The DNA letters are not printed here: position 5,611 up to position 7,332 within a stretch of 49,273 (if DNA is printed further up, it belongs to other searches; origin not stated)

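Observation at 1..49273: Eleven co-oriented paralogs of an 'LRR array + unknown conserved C-terminal domain' family occupy about 65% of the window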

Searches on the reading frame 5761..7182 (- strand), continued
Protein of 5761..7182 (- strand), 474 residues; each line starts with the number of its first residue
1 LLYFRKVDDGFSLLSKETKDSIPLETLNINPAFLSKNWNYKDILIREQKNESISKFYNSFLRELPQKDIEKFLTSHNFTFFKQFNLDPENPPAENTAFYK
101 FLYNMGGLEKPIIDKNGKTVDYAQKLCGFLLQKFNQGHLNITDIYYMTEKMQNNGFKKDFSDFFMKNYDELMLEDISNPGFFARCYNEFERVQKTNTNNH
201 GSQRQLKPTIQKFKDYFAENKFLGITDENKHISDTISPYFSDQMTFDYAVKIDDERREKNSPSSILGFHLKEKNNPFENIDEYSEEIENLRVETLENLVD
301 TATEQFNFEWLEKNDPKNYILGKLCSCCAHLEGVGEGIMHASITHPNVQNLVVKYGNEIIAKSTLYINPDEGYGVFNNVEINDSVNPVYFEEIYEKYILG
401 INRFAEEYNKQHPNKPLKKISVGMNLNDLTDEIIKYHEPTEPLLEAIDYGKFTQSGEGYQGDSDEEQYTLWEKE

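Call 51: search_protein_families(library=phrogs, proteins=[P0129, P0133, P0131, P0148, P0146], max_evalue=0.01)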
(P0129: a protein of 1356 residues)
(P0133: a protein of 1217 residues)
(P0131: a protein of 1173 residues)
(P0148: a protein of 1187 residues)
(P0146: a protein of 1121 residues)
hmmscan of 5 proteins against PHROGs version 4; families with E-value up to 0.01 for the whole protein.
P0129 (1356 aa): 2 families
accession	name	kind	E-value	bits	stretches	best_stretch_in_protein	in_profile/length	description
phrog_35892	-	unknown function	1e-121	408.6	6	569-725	543-700/1181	-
phrog_18805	-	unknown function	1.6e-89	301.9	6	514-654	259-403/457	-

P0133 (1217 aa): 3 families
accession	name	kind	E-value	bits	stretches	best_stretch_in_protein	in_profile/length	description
phrog_35892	-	unknown function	1.1e-113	382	4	430-640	88-297/1181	-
phrog_18805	-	unknown function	8.7e-90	302.7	8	594-732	249-391/457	-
phrog_22483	-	unknown function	0.0015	18.7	0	188-246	191-246/306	-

P0131 (1173 aa): 3 families
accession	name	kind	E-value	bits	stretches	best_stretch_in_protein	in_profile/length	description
phrog_35892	-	unknown function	4e-130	436.4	5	220-426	90-290/1181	-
phrog_18805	-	unknown function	8e-88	296.2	5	275-422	251-403/457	-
phrog_16527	-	unknown function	0.0068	18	0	74-104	69-99/119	-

P0148 (1187 aa): 3 families
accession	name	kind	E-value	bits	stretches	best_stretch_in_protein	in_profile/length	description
phrog_35892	-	unknown function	7.2e-100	336.2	6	314-465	541-692/1181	-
phrog_18805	-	unknown function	4.6e-90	303.6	6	238-380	258-405/457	-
phrog_22483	-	unknown function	2.2e-08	34.6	0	143-202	188-247/306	-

P0146 (1121 aa): 2 families
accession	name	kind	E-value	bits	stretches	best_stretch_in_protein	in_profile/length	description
phrog_35892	-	unknown function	1.7e-100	338.3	6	282-448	91-259/1181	-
phrog_18805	-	unknown function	1.1e-72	246.3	5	62-209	257-409/457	-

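Call 57: find_encoding_contigs(protein=P0010, flank=10000, max_places=2)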
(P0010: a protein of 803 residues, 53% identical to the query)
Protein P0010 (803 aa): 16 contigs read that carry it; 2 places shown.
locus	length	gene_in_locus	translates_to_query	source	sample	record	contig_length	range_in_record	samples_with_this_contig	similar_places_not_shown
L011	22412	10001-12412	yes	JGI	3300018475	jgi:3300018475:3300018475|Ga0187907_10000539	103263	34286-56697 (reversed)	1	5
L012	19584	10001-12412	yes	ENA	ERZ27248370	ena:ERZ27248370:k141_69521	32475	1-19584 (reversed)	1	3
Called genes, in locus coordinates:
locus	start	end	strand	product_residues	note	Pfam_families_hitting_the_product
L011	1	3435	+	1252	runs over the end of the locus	-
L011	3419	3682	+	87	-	-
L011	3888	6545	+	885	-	PF13306:LRR_5, PF13855:LRR_8 (faint), PF23952:LRR_EndoS (faint), PF13306:LRR_5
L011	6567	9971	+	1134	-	-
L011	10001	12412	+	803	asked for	PF13306:LRR_5, PF13855:LRR_8 (weak)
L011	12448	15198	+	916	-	PF13306:LRR_5, PF13855:LRR_8 (faint), PF23952:LRR_EndoS (faint), PF13306:LRR_5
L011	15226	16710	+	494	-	-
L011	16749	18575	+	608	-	PF13306:LRR_5, PF13855:LRR_8 (faint), PF13306:LRR_5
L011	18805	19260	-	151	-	PF00583:Acetyltransf_1, PF13673:Acetyltransf_10, PF13508:Acetyltransf_7, PF08445:FR47 (weak)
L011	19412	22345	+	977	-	PF13306:LRR_5, PF23952:LRR_EndoS (faint), PF13855:LRR_8 (faint), PF13306:LRR_5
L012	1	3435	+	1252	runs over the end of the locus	-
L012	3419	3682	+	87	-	-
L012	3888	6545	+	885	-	PF13306:LRR_5, PF13855:LRR_8 (faint), PF23952:LRR_EndoS (faint), PF13306:LRR_5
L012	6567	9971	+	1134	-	-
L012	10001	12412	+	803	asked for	PF13306:LRR_5, PF13855:LRR_8 (weak)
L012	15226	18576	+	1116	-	PF23952:LRR_EndoS (faint), PF13306:LRR_5, PF13855:LRR_8 (faint), PF23622:LRR_At1g61320_AtMIF1 (faint), PF13306:LRR_5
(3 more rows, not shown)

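Call 68: search_protein_families(library=pfam, proteins=[L003:10072-10323:+, L005:1162-1425:+, L011:3419-3682:+], max_evalue=10)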
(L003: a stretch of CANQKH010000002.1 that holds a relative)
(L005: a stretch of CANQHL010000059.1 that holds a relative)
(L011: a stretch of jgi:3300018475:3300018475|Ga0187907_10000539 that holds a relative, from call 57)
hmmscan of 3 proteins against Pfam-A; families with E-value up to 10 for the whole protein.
L003:10072-10323:+ (84 aa): 14 families
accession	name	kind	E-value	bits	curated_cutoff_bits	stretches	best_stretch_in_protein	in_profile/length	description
PF18688.6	DUF5638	-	0.0038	18.1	39.8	1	28-80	7-59/104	Family of unknown function (DUF5638)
PF14131.11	DUF4298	-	0.0053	17.2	27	1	4-75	2-81/87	Domain of unknown function (DUF4298)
PF07303.18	Occludin_ELL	-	0.0079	17.4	31.2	1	12-82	23-89/101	Occludin homology domain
PF06840.17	PDC10_C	-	0.011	16.2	27.3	2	57-82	17-42/90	Programmed cell death protein 10, C-terminal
PF06009.19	Laminin_II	-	0.014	15.9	33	1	20-82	12-75/138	Laminin Domain II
PF03961.19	FapA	-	0.017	15.2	31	1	15-82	153-219/272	Flagellar Assembly Protein A beta solenoid domain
PF14071.11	YlbD_coat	-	0.031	14.9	27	1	37-71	3-34/126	Putative coat protein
PF04136.21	COG3_N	-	0.046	14.1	27.9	1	2-57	9-64/147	Conserved oligomeric Golgi complex subunit 3, N-terminal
PF01496.24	V_ATPase_I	-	0.073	11.4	30.7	1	4-82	16-99/815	V-type ATPase 116kDa subunit family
PF19191.5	HEF_HK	-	0.11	13.5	24.1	1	26-56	16-46/67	HEF_HK domain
PF17639.7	DUF5517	-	0.11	13.3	27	1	30-65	40-75/100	Family of unknown function (DUF5517)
PF25610.1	HR1_TOCA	-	0.12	13.1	27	1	17-46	22-51/90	TOCA family HR1 domain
PF15460.11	SAS4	-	0.55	10.8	24.4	1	4-38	63-97/99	Something about silencing, SAS, complex subunit 4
PF13234.12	MTR4_beta-barrel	-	4.5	7.9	26.4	1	4-58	144-198/203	Mtr4-like, beta-barrel domain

L005:1162-1425:+ (88 aa): 24 families
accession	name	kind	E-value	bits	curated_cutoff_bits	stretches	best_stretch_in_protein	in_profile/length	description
PF07303.18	Occludin_ELL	-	0.00093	20.4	31.2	1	16-84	23-87/101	Occludin homology domain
PF14131.11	DUF4298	-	0.0022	18.5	27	1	8-49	2-44/87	Domain of unknown function (DUF4298)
PF06840.17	PDC10_C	-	0.0035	17.8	27.3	2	64-85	20-41/90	Programmed cell death protein 10, C-terminal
PF04136.21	COG3_N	-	0.0035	17.7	27.9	2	40-85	2-47/147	Conserved oligomeric Golgi complex subunit 3, N-terminal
PF00435.27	Spectrin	-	0.0068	17.3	29.9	1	4-86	16-96/105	Spectrin repeat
PF03961.19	FapA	-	0.02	15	31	1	19-86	153-226/272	Flagellar Assembly Protein A beta solenoid domain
PF14775.11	NYD-SP28_assoc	-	0.028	14.9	27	1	16-44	27-55/60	Sperm tail C-terminal domain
PF05227.19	CHASE3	-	0.046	14.1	28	1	33-79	50-96/138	CHASE3 domain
PF14978.11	MRP-63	-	0.058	14.3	27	1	21-71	17-67/92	Mitochondrial ribosome protein 63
PF14071.11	YlbD_coat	-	0.062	14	27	2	42-75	4-34/126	Putative coat protein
PF01496.24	V_ATPase_I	-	0.067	11.6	30.7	1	8-84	16-97/815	V-type ATPase 116kDa subunit family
PF23735.1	KIF9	-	0.081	13.5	31.9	1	20-86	44-116/140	Kinesin-like protein KIF9 domain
PF08647.16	BRE1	-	0.083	13.4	27.9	1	7-50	2-45/95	BRE1 E3 ubiquitin ligase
PF12325.13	TMF_TATA_bd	-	0.1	13.2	29.1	1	7-81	25-103/115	TATA element modulatory factor 1 TATA binding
PF15460.11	SAS4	-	0.1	13.1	24.4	1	3-42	58-97/99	Something about silencing, SAS, complex subunit 4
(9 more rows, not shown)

L011:3419-3682:+ (87 aa): 0 families

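Call 70: list_cluster_members(proteins=[P0019, P0039, P0044, P0047, P0053, P0054, P0063, P0065, P0072, P0098])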
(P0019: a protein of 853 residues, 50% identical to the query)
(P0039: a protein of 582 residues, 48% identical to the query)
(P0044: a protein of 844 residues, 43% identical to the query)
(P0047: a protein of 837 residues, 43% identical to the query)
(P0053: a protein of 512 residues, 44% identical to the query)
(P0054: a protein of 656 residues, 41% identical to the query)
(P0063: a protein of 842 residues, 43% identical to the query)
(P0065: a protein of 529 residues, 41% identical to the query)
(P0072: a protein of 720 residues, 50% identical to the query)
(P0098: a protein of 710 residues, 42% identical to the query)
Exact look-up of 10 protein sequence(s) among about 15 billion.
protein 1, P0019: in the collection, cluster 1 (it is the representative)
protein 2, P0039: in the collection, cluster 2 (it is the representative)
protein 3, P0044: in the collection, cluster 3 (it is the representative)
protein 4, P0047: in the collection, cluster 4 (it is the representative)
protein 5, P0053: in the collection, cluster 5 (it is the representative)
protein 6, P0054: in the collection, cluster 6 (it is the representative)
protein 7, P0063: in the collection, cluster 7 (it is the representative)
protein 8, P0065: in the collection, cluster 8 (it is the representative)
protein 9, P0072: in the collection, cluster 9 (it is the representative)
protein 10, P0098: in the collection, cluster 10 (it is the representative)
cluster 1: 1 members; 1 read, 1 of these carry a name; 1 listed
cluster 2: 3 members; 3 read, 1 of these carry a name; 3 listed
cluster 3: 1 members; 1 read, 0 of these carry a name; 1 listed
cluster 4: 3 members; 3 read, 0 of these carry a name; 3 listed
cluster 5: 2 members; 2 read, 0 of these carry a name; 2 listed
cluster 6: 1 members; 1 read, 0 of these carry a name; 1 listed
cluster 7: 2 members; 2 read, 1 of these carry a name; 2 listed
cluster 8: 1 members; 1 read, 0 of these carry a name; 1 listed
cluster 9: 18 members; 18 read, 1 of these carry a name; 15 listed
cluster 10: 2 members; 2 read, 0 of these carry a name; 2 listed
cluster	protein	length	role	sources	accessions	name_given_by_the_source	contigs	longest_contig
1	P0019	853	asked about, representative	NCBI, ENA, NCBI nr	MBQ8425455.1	MAG: leucine-rich repeat domain-containing protein [Clostridia bacterium] | leucine-rich repeat domain-containing protein [Clostridia bacterium]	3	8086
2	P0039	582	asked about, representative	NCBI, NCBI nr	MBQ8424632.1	MAG: leucine-rich repeat domain-containing protein [Clostridia bacterium] | leucine-rich repeat domain-containing protein [Clostridia bacterium]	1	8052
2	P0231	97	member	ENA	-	-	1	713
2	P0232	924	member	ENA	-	-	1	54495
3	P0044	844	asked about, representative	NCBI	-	-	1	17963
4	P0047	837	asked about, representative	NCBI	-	-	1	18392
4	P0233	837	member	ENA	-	-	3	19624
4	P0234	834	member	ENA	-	-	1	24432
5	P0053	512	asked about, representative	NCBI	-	-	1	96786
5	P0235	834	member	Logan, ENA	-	-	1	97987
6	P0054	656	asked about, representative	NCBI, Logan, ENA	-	-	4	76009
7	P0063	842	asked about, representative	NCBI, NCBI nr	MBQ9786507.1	MAG: leucine-rich repeat protein, partial [Clostridia bacterium] | leucine-rich repeat protein [Clostridia bacterium]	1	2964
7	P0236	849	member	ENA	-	-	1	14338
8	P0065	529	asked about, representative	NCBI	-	-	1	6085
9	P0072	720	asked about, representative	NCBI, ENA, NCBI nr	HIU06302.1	MAG TPA: leucine-rich repeat domain-containing protein [Candidatus Onthoplasma ... | leucine-rich repeat domain-containing protein [Candidatus Onthoplasma faecigallinarum]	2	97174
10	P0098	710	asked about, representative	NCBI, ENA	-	-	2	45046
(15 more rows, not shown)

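Call 71: search_dna_similar(query=P0213, collection=phages, mode=protein, max_evalue=1, max_rows=10)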
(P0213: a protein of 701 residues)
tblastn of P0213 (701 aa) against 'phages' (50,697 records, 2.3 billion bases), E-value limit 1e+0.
Records with a match: 8; places in all: 8; records where one place covers at least 80% of the query: 0.
Best place of each record, by identity: <60% 8.
By first word of the organism name: Bacteriophage 4; Microcystis 2; phage 1; Cyanophage 1.
By host as written in the record: - 5; Microcystis aeruginosa 2; Cyanobacteria 1.
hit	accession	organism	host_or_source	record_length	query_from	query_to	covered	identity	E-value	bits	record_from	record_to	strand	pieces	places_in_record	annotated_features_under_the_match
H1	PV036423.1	phage NatCom_17901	human feces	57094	15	145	19%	27.9%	2e-2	44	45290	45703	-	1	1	hypothetical protein (x2)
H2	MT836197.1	Bacteriophage sp.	human fecal samples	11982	18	119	15%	31.5%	6e-3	46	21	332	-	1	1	record has no annotation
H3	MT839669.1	Bacteriophage sp.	human fecal samples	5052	27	140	16%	26.4%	1e-3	49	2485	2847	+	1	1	record has no annotation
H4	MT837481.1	Bacteriophage sp.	human fecal samples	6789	27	129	15%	27.8%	1e-4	52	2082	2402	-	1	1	record has no annotation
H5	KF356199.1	Microcystis phage MaMV-DC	Microcystis aeruginosa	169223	479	550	10%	30.6%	1e-2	45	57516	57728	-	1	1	hypothetical protein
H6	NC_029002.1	Microcystis phage MaMV-DC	Microcystis aeruginosa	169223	479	550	10%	30.6%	1e-2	45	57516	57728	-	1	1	hypothetical protein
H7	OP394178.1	Cyanophage MaMV-DH01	Cyanobacteria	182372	479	550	10%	30.6%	1e-2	45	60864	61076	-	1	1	hypothetical protein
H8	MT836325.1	Bacteriophage sp.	human fecal samples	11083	39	104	9%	33.3%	3e-2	44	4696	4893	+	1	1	record has no annotation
